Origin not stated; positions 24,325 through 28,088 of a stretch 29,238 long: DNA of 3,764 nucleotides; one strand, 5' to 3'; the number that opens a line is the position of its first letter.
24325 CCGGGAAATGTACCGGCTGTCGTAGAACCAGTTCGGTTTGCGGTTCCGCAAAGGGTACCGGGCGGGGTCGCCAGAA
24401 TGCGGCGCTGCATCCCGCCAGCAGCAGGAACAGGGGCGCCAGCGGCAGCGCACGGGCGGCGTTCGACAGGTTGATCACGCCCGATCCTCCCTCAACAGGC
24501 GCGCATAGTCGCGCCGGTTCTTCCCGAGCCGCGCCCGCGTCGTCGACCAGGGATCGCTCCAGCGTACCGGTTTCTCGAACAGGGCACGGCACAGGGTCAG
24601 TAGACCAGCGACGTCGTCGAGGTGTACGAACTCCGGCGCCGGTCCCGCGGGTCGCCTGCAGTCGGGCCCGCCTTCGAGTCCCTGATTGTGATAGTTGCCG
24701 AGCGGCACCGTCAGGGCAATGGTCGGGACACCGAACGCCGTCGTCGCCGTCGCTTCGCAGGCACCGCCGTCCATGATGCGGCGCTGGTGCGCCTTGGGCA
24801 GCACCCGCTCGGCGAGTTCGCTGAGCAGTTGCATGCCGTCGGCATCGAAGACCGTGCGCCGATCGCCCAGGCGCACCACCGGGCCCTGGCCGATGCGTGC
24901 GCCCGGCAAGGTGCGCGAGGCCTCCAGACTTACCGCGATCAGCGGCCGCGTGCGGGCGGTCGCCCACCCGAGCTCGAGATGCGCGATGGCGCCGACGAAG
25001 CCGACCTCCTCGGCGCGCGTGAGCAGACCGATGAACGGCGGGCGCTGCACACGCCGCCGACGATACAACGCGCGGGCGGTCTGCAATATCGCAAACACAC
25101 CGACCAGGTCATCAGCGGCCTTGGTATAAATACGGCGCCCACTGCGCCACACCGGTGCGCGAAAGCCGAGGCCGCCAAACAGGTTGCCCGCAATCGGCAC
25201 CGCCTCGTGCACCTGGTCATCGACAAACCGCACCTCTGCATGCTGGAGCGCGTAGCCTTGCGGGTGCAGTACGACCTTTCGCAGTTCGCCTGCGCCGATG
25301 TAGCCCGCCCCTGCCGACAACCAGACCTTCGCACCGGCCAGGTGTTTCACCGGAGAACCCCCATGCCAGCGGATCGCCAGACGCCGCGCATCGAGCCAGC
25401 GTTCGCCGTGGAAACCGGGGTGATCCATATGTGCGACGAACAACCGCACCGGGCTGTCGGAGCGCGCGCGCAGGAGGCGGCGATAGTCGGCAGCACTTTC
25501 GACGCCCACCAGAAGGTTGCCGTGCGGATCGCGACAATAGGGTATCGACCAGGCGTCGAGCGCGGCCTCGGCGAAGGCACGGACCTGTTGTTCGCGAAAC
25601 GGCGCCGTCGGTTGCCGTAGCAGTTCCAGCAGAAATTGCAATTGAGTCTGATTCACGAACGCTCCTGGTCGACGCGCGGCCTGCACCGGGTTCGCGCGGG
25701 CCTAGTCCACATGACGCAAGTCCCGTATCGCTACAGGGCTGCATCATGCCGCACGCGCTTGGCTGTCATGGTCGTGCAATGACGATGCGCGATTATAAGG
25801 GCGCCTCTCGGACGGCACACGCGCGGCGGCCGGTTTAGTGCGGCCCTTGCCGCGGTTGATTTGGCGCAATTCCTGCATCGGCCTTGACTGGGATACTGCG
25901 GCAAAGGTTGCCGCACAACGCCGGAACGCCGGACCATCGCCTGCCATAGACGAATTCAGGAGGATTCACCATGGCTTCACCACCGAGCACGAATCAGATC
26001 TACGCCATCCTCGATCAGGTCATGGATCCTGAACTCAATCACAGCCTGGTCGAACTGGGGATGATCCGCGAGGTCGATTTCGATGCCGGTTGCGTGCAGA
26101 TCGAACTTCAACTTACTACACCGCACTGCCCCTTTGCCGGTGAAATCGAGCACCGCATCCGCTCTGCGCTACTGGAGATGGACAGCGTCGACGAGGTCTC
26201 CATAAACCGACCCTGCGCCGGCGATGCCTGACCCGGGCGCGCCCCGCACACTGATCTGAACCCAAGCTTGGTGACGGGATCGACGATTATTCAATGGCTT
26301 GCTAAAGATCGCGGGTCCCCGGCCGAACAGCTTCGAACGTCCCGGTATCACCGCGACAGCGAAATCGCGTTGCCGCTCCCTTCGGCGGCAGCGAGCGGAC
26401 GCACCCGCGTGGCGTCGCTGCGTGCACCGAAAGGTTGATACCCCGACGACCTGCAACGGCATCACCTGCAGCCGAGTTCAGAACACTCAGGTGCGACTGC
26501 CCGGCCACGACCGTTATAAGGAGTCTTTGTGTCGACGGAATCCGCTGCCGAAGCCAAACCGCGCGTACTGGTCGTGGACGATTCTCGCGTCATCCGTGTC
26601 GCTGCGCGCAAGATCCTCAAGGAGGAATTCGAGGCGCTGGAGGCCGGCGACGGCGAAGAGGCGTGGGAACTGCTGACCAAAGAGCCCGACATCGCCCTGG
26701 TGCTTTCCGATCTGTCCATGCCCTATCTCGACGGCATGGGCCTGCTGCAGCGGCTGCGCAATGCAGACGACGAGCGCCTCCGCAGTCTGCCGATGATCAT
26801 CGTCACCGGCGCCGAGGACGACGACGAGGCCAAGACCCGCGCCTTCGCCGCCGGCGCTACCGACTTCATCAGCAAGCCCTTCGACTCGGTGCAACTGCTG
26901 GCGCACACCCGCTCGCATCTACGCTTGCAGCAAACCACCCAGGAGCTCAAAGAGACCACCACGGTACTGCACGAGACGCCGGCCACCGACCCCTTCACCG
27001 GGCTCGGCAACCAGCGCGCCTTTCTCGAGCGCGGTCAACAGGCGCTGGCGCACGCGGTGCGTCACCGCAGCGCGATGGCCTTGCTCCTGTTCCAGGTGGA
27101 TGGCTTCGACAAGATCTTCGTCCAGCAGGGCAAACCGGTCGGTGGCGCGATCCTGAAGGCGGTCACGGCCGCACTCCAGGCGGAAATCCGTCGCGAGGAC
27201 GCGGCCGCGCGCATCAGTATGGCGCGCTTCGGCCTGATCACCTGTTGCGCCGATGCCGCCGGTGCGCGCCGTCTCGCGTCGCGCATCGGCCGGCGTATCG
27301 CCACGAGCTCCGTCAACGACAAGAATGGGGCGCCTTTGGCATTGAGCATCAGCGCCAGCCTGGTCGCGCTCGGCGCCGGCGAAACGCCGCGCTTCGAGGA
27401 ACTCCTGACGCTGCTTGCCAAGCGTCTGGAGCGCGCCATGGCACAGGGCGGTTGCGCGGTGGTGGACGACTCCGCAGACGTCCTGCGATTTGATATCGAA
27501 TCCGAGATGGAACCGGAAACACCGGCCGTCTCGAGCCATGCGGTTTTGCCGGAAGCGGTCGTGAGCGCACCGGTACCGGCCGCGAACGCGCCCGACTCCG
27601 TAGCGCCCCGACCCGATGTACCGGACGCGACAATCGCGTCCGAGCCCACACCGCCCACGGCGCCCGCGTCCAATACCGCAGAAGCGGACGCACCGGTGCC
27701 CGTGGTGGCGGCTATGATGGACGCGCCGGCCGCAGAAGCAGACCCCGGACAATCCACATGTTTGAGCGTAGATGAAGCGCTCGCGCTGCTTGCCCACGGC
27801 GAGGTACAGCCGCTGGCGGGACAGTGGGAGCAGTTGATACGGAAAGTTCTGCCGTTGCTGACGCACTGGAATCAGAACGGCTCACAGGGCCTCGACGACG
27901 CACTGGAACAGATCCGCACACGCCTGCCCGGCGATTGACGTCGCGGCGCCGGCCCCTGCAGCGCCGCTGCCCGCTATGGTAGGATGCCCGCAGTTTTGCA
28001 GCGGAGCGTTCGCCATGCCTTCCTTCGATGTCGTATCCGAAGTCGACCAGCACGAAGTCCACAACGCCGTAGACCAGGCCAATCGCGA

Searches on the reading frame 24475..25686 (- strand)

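Call 3: search_protein_families(library=pfam, proteins=[window:24475-25686:-], max_evalue=0.01)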
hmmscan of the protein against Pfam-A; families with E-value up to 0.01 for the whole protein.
window:24475-25686:- (403 aa): 2 families
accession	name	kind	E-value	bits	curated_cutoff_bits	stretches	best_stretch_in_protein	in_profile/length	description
PF05343.19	Peptidase_M42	-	1.8e-13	50.7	23.2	1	75-334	10-276/292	M42 glutamyl aminopeptidase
PF01546.33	Peptidase_M20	-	0.0029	18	24.6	1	190-334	33-183/206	Peptidase family M20/M25/M40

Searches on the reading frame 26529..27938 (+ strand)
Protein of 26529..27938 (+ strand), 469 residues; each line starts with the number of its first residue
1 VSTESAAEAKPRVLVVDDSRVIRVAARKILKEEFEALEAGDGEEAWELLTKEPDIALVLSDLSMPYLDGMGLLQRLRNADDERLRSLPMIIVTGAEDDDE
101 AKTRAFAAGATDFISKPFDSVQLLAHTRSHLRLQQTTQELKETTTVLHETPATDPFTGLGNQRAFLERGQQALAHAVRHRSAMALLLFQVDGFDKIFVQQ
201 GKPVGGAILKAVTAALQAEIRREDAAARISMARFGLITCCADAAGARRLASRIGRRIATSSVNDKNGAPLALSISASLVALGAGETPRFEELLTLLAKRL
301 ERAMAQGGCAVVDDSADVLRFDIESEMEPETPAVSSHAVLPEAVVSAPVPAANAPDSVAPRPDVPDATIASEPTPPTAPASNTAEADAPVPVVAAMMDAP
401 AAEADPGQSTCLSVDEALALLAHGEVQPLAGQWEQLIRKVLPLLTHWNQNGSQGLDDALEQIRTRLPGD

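Call 40: search_protein_families(library=pfam, proteins=[window:26529-27938:+], max_evalue=0.001)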
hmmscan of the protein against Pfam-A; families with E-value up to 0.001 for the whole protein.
window:26529-27938:+ (469 aa): 2 families
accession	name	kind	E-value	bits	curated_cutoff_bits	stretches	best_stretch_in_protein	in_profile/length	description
PF00072.30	Response_reg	-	3.4e-23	82.4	30.2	1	13-126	1-109/111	Response regulator receiver domain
PF00990.26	GGDEF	-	8.6e-19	68.3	23.8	1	153-307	3-158/161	Diguanylate cyclase, GGDEF domain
